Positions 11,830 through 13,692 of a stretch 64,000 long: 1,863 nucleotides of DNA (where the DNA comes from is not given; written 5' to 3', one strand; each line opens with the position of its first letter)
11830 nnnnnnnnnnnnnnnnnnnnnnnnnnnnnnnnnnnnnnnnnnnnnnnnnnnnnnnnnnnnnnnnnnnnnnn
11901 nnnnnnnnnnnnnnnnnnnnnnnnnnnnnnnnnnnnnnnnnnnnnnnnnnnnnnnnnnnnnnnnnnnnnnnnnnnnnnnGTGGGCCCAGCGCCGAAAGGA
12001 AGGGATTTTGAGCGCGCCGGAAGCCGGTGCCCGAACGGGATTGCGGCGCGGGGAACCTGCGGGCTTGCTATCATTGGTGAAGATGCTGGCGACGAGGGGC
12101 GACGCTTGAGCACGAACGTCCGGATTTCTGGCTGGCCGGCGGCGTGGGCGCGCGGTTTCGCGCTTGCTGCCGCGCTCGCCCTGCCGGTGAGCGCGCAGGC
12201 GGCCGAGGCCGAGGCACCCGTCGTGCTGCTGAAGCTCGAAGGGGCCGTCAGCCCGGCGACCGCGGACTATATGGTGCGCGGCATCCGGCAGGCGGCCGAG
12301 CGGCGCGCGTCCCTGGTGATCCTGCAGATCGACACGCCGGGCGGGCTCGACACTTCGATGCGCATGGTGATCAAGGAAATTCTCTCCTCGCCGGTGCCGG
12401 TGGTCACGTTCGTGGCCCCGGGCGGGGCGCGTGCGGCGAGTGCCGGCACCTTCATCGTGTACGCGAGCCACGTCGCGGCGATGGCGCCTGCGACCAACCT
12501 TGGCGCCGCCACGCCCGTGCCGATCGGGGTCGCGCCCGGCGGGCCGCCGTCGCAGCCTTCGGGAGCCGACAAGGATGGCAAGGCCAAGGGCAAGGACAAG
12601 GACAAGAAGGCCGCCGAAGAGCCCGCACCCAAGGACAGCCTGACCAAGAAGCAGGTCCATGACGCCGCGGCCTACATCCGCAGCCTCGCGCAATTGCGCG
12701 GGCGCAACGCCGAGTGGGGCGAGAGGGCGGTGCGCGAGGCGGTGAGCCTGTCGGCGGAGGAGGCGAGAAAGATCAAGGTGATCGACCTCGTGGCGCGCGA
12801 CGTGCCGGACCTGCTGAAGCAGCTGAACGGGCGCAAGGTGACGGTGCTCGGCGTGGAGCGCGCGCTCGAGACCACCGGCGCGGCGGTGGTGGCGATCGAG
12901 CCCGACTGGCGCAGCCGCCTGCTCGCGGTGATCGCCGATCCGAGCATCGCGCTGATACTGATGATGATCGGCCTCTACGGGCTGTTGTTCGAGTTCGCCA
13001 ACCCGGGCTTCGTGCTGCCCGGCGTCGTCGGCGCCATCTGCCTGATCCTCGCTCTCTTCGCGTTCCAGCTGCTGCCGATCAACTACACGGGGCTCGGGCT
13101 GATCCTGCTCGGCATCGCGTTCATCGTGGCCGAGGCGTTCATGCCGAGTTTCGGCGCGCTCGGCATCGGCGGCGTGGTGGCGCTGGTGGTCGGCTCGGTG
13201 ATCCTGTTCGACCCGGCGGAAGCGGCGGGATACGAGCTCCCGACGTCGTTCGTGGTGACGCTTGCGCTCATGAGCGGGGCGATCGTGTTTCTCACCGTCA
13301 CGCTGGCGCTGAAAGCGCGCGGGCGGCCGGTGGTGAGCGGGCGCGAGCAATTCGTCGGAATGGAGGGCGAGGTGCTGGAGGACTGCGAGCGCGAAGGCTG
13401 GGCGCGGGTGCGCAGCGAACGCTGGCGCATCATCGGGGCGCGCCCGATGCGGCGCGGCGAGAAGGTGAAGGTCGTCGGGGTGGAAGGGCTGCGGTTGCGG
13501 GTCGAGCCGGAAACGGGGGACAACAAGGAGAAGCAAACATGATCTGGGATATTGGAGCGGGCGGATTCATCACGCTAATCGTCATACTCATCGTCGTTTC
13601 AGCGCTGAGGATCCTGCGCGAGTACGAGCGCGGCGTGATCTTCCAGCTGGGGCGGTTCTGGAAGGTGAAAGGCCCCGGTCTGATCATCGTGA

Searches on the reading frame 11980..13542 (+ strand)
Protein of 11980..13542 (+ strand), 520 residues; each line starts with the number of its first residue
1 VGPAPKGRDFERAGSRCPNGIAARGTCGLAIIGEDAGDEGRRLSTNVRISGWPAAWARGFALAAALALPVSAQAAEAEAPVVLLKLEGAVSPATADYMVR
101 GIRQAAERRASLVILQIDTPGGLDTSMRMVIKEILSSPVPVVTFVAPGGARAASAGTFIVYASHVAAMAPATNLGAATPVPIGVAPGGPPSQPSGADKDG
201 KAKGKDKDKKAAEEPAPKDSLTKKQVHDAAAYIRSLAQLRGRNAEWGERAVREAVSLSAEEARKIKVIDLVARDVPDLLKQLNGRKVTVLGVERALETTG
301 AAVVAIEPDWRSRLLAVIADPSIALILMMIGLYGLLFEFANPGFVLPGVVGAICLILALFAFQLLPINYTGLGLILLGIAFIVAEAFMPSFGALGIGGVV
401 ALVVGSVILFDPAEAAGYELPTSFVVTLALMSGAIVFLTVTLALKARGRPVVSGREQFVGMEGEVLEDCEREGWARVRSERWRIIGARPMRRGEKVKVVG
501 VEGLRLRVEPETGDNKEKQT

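Call 56: search_protein_families(library=pfam, proteins=[window:11980-13542:+], max_evalue=0.00001)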
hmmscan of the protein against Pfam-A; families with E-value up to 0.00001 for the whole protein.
window:11980-13542:+ (520 aa): 3 families
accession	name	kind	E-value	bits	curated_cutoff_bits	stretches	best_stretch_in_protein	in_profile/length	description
PF24961.1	NfeD_membrane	-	1.1e-27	96.9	26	1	323-440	2-117/119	NfeD integral membrane domain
PF25145.1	NfeD1b_N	-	9.8e-16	58.3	40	1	81-285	2-182/189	NfeD1b, N-terminal domain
PF01957.25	NfeD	-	1e-12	48.5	29.1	1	456-510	2-57/57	NfeD-like C-terminal, partner-binding domain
